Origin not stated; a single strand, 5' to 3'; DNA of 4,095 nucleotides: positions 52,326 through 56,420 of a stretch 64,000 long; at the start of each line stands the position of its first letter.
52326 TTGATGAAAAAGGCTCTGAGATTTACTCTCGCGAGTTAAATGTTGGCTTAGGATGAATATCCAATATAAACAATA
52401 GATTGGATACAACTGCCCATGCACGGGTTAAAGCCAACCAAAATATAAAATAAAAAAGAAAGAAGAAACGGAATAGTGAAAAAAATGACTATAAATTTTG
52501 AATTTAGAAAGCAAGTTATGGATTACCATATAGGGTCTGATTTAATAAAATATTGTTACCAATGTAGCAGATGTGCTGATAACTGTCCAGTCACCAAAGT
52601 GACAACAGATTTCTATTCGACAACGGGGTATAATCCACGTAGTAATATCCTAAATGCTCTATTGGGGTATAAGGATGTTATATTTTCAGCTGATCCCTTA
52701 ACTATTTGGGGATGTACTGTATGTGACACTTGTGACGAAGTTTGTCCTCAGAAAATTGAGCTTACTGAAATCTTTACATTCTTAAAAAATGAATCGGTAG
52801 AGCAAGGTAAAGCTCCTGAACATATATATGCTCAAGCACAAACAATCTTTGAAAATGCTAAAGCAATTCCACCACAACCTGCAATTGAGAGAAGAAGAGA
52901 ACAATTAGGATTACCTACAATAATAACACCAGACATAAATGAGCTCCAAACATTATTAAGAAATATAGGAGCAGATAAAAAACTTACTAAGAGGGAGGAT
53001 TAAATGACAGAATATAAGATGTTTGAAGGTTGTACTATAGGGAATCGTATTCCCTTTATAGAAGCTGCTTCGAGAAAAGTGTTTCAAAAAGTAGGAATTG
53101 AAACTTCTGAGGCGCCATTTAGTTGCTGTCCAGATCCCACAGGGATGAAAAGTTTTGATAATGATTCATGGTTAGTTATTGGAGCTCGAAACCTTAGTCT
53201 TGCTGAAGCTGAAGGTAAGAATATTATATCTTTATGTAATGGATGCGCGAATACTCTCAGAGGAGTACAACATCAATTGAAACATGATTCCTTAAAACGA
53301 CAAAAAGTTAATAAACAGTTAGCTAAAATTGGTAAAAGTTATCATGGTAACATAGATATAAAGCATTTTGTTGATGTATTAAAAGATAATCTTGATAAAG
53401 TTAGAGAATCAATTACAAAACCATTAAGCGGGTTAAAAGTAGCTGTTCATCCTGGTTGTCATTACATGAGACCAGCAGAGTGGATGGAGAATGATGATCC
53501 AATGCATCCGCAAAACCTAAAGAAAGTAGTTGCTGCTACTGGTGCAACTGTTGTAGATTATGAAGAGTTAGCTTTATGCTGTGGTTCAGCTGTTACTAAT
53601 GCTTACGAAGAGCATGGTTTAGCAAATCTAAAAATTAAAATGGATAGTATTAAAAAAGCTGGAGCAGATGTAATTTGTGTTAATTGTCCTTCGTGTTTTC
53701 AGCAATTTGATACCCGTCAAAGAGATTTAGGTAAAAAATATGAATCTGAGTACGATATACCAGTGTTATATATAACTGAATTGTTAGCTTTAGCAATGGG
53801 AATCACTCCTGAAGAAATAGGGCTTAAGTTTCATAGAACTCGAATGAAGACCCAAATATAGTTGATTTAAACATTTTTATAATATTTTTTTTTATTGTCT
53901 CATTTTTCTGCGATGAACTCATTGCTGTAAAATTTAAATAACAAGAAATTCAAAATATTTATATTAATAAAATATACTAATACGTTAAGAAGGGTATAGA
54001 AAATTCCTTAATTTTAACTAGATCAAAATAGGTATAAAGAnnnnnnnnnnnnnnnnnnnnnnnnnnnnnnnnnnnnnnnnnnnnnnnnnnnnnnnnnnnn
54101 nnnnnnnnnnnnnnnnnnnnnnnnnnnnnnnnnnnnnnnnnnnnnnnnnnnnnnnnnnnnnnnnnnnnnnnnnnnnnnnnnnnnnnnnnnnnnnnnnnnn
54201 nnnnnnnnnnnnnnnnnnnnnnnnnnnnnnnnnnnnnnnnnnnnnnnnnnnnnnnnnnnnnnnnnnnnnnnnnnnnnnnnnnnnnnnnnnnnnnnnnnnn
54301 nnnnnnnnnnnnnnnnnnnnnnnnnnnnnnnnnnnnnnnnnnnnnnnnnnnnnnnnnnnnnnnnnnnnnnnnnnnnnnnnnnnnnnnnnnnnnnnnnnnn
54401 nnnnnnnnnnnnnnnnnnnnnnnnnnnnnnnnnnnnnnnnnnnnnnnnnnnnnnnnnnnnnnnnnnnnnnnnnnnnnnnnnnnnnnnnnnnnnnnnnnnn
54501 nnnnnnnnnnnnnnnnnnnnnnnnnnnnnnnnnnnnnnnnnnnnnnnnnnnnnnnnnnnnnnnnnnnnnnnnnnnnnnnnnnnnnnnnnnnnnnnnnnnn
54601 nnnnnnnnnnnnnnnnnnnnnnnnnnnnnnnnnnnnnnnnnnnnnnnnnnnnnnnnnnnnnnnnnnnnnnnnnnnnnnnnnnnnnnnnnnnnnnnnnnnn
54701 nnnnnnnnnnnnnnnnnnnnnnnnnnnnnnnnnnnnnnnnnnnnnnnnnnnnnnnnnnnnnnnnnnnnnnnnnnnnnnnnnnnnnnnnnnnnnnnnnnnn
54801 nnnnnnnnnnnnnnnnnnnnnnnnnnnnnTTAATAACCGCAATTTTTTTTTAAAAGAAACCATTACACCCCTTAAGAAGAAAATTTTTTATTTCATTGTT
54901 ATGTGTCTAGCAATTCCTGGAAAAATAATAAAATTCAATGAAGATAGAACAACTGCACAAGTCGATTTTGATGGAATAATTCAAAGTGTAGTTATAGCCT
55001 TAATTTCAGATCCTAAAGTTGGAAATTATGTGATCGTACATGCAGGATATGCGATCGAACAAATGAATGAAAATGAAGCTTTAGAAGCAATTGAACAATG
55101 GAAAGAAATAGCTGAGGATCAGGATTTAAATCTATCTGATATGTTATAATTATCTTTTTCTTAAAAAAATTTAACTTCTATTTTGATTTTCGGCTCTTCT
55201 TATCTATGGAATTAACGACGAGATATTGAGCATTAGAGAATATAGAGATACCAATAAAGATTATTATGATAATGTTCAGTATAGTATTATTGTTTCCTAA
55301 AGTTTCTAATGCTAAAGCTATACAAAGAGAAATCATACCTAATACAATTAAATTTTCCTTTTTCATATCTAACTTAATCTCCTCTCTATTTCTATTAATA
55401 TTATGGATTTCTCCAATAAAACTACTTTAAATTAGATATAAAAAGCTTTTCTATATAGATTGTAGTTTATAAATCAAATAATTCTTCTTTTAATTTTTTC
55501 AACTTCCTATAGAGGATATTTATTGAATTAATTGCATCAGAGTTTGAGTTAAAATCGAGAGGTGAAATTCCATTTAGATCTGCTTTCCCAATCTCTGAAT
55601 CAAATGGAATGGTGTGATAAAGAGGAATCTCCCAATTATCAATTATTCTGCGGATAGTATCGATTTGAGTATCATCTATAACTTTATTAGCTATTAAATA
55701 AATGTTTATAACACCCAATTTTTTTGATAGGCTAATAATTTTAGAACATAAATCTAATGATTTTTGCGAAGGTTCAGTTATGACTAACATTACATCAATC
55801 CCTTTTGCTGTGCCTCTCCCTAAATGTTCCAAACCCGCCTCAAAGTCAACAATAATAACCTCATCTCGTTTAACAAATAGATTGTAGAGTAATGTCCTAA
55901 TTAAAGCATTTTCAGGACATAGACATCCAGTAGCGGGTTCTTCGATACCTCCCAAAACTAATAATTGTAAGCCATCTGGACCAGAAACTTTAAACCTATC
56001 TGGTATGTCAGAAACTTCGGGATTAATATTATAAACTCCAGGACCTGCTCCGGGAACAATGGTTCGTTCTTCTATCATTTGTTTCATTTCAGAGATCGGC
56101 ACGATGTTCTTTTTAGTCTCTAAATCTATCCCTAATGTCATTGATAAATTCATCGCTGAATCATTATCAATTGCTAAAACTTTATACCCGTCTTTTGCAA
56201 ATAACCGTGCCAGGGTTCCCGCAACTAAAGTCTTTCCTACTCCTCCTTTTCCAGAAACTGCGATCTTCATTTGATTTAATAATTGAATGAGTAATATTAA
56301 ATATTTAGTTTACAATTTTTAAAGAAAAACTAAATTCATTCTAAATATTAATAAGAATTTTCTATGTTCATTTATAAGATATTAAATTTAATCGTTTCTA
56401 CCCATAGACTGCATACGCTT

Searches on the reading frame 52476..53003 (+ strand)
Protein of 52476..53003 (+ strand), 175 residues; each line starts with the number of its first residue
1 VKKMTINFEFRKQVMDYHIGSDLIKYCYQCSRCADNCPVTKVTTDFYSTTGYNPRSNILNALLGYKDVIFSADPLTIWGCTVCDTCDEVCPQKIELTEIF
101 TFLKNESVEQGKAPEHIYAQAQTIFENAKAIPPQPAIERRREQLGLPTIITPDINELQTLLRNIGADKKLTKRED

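Call 71: search_protein_families(library=pfam, proteins=[window:52476-53003:+], max_evalue=0.00001)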
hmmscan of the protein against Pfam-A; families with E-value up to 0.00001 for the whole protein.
window:52476-53003:+ (175 aa): 4 families
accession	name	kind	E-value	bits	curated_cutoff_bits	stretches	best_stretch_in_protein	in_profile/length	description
PF13183.11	Fer4_8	-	2.1e-11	44.6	27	1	25-94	3-68/68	4Fe-4S dicluster domain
PF13484.11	Fer4_16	-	3.3e-08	34.6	30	1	27-92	2-65/66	4Fe-4S double cluster binding domain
PF13237.11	Fer4_10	-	1.2e-07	31.9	25.5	0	80-109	9-22/53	4Fe-4S dicluster domain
PF13187.11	Fer4_9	-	5.8e-07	29.9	27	1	26-93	1-50/52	4Fe-4S dicluster domain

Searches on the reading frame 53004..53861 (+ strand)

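Call 71: search_protein_families(library=pfam, proteins=[window:53004-53861:+], max_evalue=0.00001)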
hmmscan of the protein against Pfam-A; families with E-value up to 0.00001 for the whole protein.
window:53004-53861:+ (285 aa): 1 family
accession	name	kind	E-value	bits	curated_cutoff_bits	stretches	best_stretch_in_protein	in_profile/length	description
PF02754.22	CCG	-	1.6e-28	99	20.6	2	146-235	1-84/85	Cysteine-rich domain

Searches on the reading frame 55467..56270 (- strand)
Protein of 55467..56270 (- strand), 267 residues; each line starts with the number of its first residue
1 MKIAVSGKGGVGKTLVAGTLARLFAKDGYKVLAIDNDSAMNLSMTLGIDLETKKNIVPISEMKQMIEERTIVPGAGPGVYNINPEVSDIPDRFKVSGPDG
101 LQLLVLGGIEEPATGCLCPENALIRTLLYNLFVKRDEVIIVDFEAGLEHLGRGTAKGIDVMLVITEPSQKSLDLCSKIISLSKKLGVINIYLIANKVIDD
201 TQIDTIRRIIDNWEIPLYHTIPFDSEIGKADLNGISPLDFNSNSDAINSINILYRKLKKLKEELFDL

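Call 71: search_protein_families(library=pfam, proteins=[window:55467-56270:-], max_evalue=0.00001)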
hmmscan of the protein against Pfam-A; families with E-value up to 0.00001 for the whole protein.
window:55467-56270:- (267 aa): 5 families
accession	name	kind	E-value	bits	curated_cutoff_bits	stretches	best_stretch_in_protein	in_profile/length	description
PF01656.29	CbiA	-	1e-18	67.9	25.4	1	3-235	2-123/125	CobQ/CobB/MinD/ParA nucleotide binding domain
PF13614.12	AAA_31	-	2.2e-11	44.5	27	1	7-60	9-63/177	AAA domain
PF10609.15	ParA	-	2.3e-09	37.5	27.1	1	5-59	9-68/246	NUBPL iron-transfer P-loop NTPase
PF02374.21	ArsA_ATPase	-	4.9e-09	36.3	24.3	1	3-54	4-55/305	Anion-transporting ATPase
PF00142.24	Fer4_NifH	-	1.2e-07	31.9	25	0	1-66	1-65/271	4Fe-4S iron sulfur cluster binding proteins, NifH/frxC family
